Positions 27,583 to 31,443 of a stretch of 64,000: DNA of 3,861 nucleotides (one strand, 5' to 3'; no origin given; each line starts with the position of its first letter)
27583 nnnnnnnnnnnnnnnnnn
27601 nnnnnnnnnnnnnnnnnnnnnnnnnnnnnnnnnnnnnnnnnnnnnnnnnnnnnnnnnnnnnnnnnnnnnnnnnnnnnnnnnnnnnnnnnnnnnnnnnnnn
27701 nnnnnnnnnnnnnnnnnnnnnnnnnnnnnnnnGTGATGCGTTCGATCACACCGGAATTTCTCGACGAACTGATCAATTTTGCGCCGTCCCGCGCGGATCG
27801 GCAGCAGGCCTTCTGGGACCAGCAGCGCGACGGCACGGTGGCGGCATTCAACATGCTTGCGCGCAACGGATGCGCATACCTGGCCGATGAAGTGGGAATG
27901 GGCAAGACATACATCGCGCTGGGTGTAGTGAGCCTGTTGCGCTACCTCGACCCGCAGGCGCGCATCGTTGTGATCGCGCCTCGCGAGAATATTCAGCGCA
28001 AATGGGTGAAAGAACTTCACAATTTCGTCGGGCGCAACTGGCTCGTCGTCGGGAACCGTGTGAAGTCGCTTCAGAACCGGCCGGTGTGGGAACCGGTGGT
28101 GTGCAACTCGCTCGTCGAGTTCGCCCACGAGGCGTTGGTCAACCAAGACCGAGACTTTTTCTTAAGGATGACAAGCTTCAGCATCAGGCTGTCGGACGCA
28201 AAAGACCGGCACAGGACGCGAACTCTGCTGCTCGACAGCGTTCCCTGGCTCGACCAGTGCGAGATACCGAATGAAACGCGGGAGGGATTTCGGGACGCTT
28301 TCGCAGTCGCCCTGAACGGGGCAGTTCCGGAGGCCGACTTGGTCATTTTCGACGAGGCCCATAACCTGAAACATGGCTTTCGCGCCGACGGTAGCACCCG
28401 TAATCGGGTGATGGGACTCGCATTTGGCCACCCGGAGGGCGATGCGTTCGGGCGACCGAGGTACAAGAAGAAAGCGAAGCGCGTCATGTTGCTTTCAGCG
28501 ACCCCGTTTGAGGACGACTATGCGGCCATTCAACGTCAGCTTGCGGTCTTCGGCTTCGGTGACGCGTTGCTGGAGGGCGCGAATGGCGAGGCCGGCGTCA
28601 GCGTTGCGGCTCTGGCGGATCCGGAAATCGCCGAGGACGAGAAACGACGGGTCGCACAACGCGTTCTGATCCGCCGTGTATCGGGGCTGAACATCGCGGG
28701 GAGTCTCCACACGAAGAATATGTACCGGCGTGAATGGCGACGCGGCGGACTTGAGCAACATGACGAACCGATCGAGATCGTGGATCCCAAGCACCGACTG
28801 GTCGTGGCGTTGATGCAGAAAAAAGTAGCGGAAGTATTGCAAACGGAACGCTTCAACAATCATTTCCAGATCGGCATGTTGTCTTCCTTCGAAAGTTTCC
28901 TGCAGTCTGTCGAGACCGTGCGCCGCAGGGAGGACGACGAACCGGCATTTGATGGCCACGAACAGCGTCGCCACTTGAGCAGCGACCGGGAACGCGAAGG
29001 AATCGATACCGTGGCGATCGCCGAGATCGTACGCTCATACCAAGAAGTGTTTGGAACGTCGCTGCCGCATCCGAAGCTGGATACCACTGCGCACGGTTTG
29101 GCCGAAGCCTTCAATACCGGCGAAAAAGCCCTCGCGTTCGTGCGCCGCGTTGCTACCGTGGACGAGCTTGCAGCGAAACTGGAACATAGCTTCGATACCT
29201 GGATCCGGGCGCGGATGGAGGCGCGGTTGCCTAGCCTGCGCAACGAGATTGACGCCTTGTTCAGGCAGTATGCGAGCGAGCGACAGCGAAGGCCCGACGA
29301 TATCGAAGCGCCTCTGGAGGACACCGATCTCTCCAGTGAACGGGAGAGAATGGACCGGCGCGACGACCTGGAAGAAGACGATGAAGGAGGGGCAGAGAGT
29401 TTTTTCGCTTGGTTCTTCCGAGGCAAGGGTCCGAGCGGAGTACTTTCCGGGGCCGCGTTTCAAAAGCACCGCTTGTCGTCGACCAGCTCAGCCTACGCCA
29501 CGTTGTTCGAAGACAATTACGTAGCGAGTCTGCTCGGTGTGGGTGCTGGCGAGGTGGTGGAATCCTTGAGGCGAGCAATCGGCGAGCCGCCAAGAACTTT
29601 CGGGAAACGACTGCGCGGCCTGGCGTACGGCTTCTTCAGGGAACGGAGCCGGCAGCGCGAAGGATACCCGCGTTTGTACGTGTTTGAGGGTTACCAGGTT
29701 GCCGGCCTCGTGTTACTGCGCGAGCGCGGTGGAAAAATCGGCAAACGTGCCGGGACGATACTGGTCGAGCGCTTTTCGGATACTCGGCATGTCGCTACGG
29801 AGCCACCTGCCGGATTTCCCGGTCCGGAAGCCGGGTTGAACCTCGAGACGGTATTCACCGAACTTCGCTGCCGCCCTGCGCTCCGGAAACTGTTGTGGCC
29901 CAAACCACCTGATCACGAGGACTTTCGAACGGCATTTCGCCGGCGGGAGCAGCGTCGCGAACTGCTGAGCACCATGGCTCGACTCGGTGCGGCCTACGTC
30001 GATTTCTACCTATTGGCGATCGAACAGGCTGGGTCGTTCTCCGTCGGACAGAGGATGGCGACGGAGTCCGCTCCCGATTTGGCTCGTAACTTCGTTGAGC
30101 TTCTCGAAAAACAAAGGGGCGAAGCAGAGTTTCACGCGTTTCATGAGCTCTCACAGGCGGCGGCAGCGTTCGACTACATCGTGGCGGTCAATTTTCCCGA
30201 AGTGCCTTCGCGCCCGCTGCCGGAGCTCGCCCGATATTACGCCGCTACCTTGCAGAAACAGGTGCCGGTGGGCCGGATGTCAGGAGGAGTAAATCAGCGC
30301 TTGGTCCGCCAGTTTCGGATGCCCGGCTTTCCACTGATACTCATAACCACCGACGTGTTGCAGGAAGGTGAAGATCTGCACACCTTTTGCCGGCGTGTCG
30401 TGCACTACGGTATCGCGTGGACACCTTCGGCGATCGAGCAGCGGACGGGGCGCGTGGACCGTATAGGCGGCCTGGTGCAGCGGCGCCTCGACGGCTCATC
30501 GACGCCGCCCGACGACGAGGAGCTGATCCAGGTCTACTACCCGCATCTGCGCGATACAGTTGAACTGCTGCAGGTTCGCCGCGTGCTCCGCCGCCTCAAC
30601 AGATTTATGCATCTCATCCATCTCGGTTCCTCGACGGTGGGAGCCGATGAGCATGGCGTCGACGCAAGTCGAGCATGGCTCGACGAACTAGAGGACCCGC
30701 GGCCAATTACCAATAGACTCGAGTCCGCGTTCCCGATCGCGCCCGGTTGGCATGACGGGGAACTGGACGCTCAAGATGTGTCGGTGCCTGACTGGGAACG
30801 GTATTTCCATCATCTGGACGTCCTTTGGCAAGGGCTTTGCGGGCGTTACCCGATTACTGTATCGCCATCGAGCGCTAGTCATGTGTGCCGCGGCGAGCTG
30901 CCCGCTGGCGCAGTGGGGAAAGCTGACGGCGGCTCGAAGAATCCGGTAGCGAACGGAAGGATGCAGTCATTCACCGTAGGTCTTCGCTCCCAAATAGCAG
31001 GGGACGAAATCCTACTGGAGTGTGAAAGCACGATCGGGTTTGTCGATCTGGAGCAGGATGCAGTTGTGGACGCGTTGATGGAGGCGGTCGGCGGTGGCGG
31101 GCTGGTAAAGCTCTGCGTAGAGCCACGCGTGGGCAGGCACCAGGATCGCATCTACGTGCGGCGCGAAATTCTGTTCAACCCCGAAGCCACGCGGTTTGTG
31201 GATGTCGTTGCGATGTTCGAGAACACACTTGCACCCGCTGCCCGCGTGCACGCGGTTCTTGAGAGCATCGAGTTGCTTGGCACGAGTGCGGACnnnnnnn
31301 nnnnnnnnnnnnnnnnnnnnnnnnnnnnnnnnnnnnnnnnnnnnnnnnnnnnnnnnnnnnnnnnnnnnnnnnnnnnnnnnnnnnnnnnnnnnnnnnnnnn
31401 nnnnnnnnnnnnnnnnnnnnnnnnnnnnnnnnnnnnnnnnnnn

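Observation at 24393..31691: Candidate new immunity-type system: four translationally coupled genes (orphan / two-HKD PLD nuclease / SNF2-like helicase / small protein) in a tRNA-Lys island, with no methyltransferase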

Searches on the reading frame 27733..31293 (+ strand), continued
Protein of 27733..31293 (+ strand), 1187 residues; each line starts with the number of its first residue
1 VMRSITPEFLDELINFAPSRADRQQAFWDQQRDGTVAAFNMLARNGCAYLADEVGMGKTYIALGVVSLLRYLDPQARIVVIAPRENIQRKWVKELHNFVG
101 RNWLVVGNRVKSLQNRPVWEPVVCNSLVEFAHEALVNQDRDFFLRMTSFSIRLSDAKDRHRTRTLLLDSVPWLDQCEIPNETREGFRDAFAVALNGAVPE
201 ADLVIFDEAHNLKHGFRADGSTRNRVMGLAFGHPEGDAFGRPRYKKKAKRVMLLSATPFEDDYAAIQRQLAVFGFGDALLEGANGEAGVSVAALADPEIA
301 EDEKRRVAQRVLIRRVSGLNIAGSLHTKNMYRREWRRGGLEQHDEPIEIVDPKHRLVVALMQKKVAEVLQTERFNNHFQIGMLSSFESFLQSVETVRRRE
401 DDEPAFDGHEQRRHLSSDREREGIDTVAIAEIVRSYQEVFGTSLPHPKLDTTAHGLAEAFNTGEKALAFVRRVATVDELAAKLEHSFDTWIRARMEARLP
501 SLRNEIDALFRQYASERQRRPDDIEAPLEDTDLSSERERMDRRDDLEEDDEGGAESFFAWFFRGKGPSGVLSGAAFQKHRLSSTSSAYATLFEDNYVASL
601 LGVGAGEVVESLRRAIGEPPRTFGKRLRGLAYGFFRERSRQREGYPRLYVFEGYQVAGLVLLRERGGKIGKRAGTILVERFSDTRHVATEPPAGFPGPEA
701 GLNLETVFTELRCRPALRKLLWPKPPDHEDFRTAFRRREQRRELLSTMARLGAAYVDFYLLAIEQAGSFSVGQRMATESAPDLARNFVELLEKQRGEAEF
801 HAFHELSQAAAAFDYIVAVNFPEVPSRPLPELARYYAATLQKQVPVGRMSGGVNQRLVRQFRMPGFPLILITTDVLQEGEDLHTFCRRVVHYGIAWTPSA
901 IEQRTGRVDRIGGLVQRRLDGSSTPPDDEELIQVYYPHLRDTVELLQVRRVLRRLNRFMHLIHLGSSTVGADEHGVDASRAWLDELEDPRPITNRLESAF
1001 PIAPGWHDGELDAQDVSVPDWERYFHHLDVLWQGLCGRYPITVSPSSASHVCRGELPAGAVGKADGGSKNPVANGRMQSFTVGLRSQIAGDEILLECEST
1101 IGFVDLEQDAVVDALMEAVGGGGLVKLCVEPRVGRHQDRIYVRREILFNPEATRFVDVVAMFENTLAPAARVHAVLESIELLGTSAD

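Call 53: search_protein_families(library=padloc, proteins=[L044:3650-5059:+, L044:5059-6987:+, L044:7019-9625:+, L045:3609-4991:+, L045:4987-6990:+, L045:7031-9652:+], max_evalue=0.00001)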
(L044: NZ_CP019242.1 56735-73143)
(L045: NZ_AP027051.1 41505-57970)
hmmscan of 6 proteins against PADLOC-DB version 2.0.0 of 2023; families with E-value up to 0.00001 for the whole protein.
L044:3650-5059:+ (470 aa): 2 families
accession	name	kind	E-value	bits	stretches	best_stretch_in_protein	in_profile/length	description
PDLC04552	PDC-M27A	-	1.9e-182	605.1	1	8-469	4-458/460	-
PDLC04551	PDC-M27A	-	7.6e-151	500.5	1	112-469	1-358/359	-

L044:5059-6987:+ (643 aa): 3 families
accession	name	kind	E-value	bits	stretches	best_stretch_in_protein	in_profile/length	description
PDLC04553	PDC-M27B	-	1.3e-242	805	1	1-642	1-634/635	-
PDLC03829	ZacB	-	5.3e-11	40.1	0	108-166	297-350/586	-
PDLC02707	PbeA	-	9.7e-08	29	1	88-155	118-185/672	PbeA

L044:7019-9625:+ (869 aa): 27 families (the best 25 are shown)
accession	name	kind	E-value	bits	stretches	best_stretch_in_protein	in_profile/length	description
PDLC04556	PDC-M27C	-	0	1287.5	1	2-866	15-889/892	-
PDLC04554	PDC-M27C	-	0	1139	1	2-862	15-899/1217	-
PDLC04555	PDC-M27C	-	1.2e-242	805.3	1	226-867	1-643/656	-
PDLC03830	ZacC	-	1.3e-24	85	1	722-776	847-901/1019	-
PDLC02621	DrmD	-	8.8e-16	55.3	1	732-774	581-623/1040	DrmD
PDLC02843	DpdE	-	1.3e-15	54.4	1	45-94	179-228/1091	DpdE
PDLC02623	DrmD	-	4.2e-15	52.6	2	711-774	561-623/1040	DrmD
PDLC02500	BrxHI|BrxHII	-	5e-14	49.8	1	44-234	110-276/933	BrxHI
PDLC02840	DpdE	-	1e-11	41.9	0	731-780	611-659/1091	DpdE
PDLC00631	ZorD1|ZorD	-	1.6e-11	40.7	1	23-100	442-522/1071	"SWI2/SNF2 helicase, Mrr-like nuclease"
PDLC02619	DrmD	-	9.1e-11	38.6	0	168-245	137-208/872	DrmD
PDLC02572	DrmA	-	1.9e-10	37.4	0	716-774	560-621/1043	DrmA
PDLC00633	ZorD1|ZorD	-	3.4e-10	36.6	1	25-96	446-516/908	"SWI2/SNF2 helicase, Mrr-like nuclease"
PDLC02633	DrmD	-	5e-10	36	1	731-781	585-634/839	DrmD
PDLC00632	ZorD1|ZorD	-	7.9e-10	35.3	1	21-98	592-673/1101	"SWI2/SNF2 helicase, Mrr-like nuclease"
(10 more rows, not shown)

L045:3609-4991:+ (461 aa): 2 families
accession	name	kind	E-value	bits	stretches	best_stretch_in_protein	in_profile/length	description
PDLC04552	PDC-M27A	-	5e-172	570.8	1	1-459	1-459/460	-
PDLC04551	PDC-M27A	-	2.1e-55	186.4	1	112-459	8-359/359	-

L045:4987-6990:+ (668 aa): 3 families
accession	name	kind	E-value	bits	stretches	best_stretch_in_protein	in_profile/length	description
PDLC04553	PDC-M27B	-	1.6e-219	728.7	1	5-665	1-633/635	-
PDLC02707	PbeA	-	1.9e-07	28.1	1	121-207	132-222/672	PbeA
PDLC03829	ZacB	-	2.1e-07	28.2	0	123-161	294-331/586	-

L045:7031-9652:+ (874 aa): 26 families (the best 25 are shown)
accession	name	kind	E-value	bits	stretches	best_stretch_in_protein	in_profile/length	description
PDLC04556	PDC-M27C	-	0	1206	1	1-874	18-889/892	-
PDLC04554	PDC-M27C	-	0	1043.6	1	3-874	20-903/1217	-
PDLC04555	PDC-M27C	-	5.4e-137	456.2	1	215-872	1-640/656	-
PDLC03830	ZacC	-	6.6e-26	89.2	1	415-786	597-901/1019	-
PDLC02500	BrxHI|BrxHII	-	3.1e-18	63.7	1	30-221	98-274/933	BrxHI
PDLC02623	DrmD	-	1.3e-16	57.6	2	42-238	122-298/1040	DrmD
PDLC02843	DpdE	-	1.6e-16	57.4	1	42-88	179-224/1091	DpdE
PDLC02621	DrmD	-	1.9e-15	54.2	1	723-786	559-625/1040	DrmD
PDLC02840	DpdE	-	8.3e-15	52.1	0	42-88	180-226/1091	DpdE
PDLC02619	DrmD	-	4.2e-13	46.3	0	41-87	53-97/872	DrmD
PDLC02620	DrmD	-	7.5e-12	42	0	29-88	107-166/1060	DrmD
PDLC00633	ZorD1|ZorD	-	1.6e-11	41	1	19-91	443-514/908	"SWI2/SNF2 helicase, Mrr-like nuclease"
PDLC02193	PLD_Helicase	-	2.1e-11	40.7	1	42-232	249-425/905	-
PDLC02572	DrmA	-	2.6e-11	40.2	1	725-784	559-621/1043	DrmA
PDLC02846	DpdE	-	3e-11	39.9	1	28-89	168-230/1034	DpdE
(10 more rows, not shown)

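Call 65: search_protein_families(library=pfam, proteins=[L044:3650-5059:+, L045:3609-4991:+], max_evalue=10)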
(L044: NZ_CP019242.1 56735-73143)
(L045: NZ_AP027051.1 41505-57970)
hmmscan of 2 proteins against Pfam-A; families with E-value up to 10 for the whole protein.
L044:3650-5059:+ (470 aa): 0 families

L045:3609-4991:+ (461 aa): 2 families
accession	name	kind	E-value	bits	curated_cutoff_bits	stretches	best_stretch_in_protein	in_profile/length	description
PF25135.1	DUF7822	-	0.011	16.1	27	1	157-228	52-123/140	Domain of unknown function (DUF7822)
PF20849.2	TelK_muzzle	-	0.093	13.2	27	1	329-402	30-106/118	Protelomerase, muzzle domain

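Call 90: search_protein_families(library=phrogs, proteins=[window:27733-31293:+], max_evalue=0.001)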
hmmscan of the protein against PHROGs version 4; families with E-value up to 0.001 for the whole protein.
window:27733-31293:+ (1187 aa): 5 families
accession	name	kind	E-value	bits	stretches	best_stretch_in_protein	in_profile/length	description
phrog_62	-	DNA, RNA and nucleotide metabolism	1.2e-22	80.3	2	38-260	704-851/1881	DNA helicase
phrog_26785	-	unknown function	4e-16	59.2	2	869-913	788-831/1087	-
phrog_23807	-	unknown function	1.6e-15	56.9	1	869-913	590-634/1053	-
phrog_16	-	DNA, RNA and nucleotide metabolism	1.4e-10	41.1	1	28-274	275-430/986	DNA helicase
phrog_1685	-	unknown function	6.9e-06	24.5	1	868-913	1469-1514/2278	-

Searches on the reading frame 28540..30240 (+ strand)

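Call 65: search_protein_families(library=pfam, proteins=[window:28540-30240:+], max_evalue=10)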
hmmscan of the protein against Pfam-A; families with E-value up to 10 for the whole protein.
window:28540-30240:+ (567 aa): 1 family
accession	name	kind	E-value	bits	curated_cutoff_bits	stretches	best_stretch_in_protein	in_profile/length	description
PF03588.20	Leu_Phe_trans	-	0.094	12.6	22.7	1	73-132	17-76/171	Leucyl/phenylalanyl-tRNA protein transferase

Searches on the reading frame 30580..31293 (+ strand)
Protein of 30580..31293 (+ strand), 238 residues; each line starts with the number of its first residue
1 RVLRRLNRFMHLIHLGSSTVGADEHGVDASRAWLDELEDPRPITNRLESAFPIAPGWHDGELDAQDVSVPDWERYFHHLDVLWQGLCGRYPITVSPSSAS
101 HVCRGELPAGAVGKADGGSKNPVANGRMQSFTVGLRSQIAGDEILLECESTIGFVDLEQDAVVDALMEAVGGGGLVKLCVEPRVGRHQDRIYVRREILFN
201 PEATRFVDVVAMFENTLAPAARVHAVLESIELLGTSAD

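Call 65: search_protein_families(library=pfam, proteins=[window:30580-31293:+], max_evalue=10)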
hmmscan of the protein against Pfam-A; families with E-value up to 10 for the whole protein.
window:30580-31293:+ (238 aa): 1 family
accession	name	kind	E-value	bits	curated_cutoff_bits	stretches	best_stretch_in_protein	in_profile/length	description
PF23360.2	BBS7_GAE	-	0.27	11.8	28.1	1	129-163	16-50/109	BBS7 GAE domain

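Call 75: search_solved_structures(query=A3, max_evalue=10)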
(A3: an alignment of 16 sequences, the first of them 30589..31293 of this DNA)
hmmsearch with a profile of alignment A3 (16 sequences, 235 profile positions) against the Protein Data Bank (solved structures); distinct sequences matched with E-value up to 10: 5.
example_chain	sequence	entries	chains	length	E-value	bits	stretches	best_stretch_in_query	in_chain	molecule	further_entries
5tpt_A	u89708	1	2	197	0.016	17.8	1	53-116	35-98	Amyloid-like protein 2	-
7bfl_A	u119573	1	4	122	0.28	13.7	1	128-163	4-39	Angiogenin-1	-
7bfk_A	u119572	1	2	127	0.31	13.6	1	128-163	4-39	Angiogenin-1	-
1k53_A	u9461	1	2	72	0.91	12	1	185-231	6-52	Protein L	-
2ptl_A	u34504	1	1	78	1.1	11.7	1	185-231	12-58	PROTEIN L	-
